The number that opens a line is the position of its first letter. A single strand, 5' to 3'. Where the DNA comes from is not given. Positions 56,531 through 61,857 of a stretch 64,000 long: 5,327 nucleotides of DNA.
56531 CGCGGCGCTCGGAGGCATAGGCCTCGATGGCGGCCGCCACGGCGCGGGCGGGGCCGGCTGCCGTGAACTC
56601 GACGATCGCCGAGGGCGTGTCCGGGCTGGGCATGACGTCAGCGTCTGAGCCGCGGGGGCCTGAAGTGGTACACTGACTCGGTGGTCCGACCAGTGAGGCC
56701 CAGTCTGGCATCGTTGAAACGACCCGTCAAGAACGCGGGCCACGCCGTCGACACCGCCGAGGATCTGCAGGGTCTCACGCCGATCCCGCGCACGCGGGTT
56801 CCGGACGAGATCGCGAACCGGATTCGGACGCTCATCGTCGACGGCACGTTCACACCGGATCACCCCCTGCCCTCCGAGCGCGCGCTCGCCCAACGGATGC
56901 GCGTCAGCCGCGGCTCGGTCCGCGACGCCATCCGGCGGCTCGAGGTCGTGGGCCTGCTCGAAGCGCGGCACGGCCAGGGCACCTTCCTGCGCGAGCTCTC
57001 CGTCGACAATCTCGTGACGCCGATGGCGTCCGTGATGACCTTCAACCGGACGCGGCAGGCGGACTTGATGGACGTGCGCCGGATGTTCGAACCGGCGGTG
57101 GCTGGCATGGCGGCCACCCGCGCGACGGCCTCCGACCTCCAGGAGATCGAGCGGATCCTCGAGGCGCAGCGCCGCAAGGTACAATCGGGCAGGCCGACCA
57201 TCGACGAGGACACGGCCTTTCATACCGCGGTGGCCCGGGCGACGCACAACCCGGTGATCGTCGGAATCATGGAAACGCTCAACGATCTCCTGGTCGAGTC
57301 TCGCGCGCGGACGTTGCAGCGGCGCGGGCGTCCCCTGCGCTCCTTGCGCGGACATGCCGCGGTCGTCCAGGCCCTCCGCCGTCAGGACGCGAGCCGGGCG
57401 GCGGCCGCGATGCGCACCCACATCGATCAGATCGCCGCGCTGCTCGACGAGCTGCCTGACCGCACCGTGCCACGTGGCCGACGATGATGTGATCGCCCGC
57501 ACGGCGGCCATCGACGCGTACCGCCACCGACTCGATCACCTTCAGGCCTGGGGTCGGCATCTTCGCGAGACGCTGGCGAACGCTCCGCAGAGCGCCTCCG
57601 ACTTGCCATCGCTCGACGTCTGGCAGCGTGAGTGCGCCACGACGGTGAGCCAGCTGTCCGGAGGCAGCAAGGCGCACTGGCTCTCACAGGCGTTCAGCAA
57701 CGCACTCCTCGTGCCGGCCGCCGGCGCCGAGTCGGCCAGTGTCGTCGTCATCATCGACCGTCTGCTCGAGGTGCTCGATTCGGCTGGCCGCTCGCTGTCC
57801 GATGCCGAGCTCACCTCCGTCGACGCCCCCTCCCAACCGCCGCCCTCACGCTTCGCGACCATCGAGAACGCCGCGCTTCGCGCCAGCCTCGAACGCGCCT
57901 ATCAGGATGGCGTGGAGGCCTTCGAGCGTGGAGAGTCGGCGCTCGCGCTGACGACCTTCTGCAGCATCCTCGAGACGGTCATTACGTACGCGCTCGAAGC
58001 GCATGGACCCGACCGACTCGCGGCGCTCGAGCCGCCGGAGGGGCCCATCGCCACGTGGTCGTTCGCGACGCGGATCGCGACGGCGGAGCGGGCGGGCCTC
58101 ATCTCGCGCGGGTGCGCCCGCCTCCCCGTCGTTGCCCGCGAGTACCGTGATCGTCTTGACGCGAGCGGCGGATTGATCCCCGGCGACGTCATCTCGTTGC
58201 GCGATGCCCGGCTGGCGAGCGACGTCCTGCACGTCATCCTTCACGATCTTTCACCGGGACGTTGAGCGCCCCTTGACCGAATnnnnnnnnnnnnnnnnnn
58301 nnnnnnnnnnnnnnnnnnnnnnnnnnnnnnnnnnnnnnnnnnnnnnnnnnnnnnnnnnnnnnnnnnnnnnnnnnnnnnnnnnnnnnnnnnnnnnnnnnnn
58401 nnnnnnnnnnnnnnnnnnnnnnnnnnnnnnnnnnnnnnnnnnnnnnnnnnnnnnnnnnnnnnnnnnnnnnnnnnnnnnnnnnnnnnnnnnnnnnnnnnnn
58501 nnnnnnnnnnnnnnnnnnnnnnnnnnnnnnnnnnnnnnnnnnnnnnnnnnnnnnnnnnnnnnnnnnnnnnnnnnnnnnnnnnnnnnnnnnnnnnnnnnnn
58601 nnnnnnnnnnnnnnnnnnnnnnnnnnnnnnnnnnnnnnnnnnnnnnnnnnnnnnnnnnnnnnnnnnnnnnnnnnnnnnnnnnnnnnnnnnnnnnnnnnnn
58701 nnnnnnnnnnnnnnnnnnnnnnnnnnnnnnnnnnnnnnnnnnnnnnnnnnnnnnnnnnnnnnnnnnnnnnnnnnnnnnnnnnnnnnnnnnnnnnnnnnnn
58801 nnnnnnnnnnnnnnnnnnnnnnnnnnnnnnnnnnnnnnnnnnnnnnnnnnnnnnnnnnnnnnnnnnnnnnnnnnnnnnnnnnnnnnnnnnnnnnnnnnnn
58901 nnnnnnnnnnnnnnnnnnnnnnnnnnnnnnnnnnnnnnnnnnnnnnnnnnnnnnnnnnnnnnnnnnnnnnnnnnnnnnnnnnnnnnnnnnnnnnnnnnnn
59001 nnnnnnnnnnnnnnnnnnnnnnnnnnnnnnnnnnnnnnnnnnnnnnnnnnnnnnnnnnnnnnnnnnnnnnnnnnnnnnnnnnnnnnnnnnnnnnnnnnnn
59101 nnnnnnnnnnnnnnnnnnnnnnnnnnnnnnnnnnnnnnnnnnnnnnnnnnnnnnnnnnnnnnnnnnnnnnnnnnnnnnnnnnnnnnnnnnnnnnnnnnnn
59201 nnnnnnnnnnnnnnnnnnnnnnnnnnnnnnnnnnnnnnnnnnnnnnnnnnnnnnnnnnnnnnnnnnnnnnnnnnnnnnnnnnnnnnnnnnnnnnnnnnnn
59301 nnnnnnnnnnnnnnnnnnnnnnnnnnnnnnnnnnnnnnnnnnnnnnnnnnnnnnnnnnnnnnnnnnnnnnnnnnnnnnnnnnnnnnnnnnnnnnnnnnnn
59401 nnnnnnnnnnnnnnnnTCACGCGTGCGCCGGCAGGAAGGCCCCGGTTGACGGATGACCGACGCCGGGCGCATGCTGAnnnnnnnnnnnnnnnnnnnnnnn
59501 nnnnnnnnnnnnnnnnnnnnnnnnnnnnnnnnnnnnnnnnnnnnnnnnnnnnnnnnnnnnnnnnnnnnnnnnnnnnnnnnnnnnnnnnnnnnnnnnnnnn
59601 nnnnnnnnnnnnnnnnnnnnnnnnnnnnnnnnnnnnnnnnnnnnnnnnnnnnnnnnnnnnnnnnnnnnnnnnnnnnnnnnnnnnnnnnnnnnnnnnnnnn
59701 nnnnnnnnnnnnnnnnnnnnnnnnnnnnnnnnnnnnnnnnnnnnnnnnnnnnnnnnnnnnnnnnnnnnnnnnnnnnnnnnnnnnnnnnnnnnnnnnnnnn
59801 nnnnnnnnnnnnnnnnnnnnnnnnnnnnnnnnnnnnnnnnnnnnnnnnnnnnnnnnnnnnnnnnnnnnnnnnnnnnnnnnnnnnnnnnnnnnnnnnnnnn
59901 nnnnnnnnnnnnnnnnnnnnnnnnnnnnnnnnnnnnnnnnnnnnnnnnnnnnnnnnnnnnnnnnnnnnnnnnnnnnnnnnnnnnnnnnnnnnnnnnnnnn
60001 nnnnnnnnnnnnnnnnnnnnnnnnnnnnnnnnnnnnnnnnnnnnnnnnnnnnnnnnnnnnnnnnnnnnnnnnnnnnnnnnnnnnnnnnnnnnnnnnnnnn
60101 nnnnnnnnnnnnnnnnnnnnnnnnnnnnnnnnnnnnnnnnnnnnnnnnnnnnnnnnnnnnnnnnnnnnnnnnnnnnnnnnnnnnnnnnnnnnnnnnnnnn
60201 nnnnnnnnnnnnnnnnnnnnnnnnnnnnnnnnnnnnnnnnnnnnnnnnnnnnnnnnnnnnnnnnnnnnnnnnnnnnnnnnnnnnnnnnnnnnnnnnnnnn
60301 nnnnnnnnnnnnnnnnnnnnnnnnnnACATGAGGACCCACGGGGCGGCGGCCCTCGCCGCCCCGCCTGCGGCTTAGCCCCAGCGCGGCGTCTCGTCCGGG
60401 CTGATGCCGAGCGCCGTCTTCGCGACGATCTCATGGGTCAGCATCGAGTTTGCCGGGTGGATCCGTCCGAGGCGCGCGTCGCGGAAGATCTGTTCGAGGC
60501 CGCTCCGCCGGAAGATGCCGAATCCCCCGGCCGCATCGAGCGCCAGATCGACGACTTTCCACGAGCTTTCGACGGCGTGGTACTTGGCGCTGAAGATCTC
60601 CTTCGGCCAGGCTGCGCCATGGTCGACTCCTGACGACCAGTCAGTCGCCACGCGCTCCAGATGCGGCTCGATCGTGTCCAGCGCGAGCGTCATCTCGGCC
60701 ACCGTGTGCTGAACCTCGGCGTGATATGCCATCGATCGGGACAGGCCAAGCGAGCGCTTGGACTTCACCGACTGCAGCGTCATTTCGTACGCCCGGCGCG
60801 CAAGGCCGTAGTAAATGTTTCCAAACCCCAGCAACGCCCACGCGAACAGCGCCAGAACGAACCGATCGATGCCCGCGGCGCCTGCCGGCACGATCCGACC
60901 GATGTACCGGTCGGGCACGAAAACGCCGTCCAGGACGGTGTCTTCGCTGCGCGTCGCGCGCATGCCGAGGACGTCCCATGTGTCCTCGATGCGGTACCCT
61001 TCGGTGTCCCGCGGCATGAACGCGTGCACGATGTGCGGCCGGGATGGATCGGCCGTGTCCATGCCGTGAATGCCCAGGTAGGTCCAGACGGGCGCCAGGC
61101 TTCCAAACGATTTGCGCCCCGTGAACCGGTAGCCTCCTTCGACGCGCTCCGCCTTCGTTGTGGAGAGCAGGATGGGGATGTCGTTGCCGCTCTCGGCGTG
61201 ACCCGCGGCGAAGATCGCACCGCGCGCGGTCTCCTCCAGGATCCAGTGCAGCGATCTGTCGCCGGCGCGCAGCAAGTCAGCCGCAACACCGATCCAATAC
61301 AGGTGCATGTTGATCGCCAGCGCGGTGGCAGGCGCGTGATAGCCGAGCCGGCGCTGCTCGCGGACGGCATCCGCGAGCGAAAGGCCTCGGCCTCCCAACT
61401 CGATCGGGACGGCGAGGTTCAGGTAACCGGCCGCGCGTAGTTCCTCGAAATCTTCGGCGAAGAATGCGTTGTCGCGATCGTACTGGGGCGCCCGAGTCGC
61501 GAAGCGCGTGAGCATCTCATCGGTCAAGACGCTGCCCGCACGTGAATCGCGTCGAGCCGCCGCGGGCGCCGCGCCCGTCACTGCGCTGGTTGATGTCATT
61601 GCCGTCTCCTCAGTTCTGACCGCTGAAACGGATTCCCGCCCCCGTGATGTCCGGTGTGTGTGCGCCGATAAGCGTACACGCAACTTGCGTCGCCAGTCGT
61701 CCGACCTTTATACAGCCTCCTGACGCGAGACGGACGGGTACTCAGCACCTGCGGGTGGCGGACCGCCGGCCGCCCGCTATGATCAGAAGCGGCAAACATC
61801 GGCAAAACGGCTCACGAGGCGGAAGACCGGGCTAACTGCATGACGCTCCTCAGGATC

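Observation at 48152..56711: Operon coupling a Cdc48-type AAA+ unfoldase to a 2-oxoacid:ferredoxin oxidoreductase, a GltD-like/ferredoxin fusion and a CheY receiver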

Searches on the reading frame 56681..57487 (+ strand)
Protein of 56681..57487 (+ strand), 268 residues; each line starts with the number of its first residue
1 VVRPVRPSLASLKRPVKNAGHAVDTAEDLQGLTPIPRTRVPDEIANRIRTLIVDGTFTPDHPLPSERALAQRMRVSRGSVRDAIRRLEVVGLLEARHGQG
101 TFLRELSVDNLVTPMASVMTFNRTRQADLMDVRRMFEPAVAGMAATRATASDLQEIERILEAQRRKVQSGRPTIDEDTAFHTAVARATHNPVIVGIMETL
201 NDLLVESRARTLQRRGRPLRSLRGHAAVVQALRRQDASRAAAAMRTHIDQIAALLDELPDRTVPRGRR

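Call 23: search_protein_families(library=pfam, proteins=[window:56681-57487:+], max_evalue=0.1)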
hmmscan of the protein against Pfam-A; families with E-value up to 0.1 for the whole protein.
window:56681-57487:+ (268 aa): 14 families
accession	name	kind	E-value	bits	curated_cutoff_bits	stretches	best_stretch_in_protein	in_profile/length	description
PF07729.17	FCD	-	1.1e-29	103.8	24.3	1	128-249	1-124/125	FCD domain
PF00392.27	GntR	-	2.3e-19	69.3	27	1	42-102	3-63/64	Bacterial regulatory proteins, gntR family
PF12802.13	MarR_2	-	0.0067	17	27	1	67-96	24-53/61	MarR family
PF01325.25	Fe_dep_repress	-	0.016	15.8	26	1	64-99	23-58/60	Iron dependent repressor, N-terminal DNA binding domain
PF13551.12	HTH_29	-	0.018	15.5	28.1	1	68-100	17-51/64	Winged helix-turn helix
PF08279.18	HTH_11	-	0.037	14.4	25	0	68-100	20-53/55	HTH domain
PF13518.12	HTH_28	-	0.045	14.3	25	0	67-97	16-48/52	Helix-turn-helix domain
PF08222.17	HTH_CodY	-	0.064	13.3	27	0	69-104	10-47/61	CodY helix-turn-helix domain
PF13730.12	HTH_36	-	0.068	13.4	25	0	62-92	24-54/55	Helix-turn-helix domain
PF01047.28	MarR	-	0.074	13.4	24.6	0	65-94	19-48/59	MarR family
PF11795.13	DUF3322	-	0.084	13.3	22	0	65-109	127-171/190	Uncharacterized protein conserved in bacteria N-term (DUF3322)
PF14502.12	HTH_41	-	0.085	12.7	25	0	69-103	12-48/48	Helix-turn-helix domain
PF01978.25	TrmB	-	0.091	13.1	25.6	0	67-100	26-59/68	Sugar-specific transcriptional regulator TrmB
PF14394.12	DUF4423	-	0.091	13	30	0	66-104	39-76/165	Domain of unknown function (DUF4423)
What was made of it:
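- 56681..57487 (+): GntR/FCD transcription regulator, divergent from the operon. Pfam GntR 2.3e-19 and FCD 1.1e-29 (call 23).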

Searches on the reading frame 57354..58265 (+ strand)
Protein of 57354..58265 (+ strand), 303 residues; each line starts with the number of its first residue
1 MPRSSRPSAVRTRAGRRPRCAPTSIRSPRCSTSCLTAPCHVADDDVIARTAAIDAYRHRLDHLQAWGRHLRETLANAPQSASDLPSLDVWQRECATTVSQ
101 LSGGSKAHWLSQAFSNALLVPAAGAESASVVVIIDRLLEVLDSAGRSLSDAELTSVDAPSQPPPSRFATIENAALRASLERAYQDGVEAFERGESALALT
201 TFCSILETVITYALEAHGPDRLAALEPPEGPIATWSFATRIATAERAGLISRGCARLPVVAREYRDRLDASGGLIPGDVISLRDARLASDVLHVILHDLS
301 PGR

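Call 23: search_protein_families(library=pfam, proteins=[window:57354-58265:+], max_evalue=0.1)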
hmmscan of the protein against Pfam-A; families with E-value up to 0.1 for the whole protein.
window:57354-58265:+ (303 aa): 0 families
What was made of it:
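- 57474..58265 (+): conserved ~263-aa neighbour of no known family. No Pfam hit (call 23).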

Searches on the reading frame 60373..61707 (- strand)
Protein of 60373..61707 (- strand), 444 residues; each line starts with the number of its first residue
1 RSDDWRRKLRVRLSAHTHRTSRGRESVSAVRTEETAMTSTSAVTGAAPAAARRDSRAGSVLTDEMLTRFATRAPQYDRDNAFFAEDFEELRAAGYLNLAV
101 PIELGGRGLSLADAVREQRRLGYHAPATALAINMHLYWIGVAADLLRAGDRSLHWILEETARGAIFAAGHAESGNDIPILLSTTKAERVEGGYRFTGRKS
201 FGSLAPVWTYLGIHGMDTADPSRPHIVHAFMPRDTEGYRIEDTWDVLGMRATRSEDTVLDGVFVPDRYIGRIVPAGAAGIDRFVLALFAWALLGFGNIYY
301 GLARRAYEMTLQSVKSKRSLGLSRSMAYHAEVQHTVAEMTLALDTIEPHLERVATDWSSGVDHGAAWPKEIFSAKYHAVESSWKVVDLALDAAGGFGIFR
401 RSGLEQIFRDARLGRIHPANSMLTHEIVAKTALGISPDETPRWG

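Call 84: search_protein_families(library=pfam, proteins=[window:60373-61707:-], max_evalue=0.00001)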
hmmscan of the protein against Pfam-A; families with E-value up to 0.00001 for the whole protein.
window:60373-61707:- (444 aa): 4 families
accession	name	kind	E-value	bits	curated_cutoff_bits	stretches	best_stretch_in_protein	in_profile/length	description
PF08028.16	Acyl-CoA_dh_2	-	2.1e-14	54.4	22.7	1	294-420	2-132/134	Acyl-CoA dehydrogenase, C-terminal domain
PF00441.29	Acyl-CoA_dh_1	-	6.8e-13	49.5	22.4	1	298-418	21-135/150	Acyl-CoA dehydrogenase, C-terminal domain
PF02770.24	Acyl-CoA_dh_M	-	3.3e-07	30.8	33.3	1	173-262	9-97/97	Acyl-CoA dehydrogenase, middle domain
PF02771.21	Acyl-CoA_dh_N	-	6.8e-06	26.9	22.9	0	68-137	18-87/113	Acyl-CoA dehydrogenase, N-terminal domain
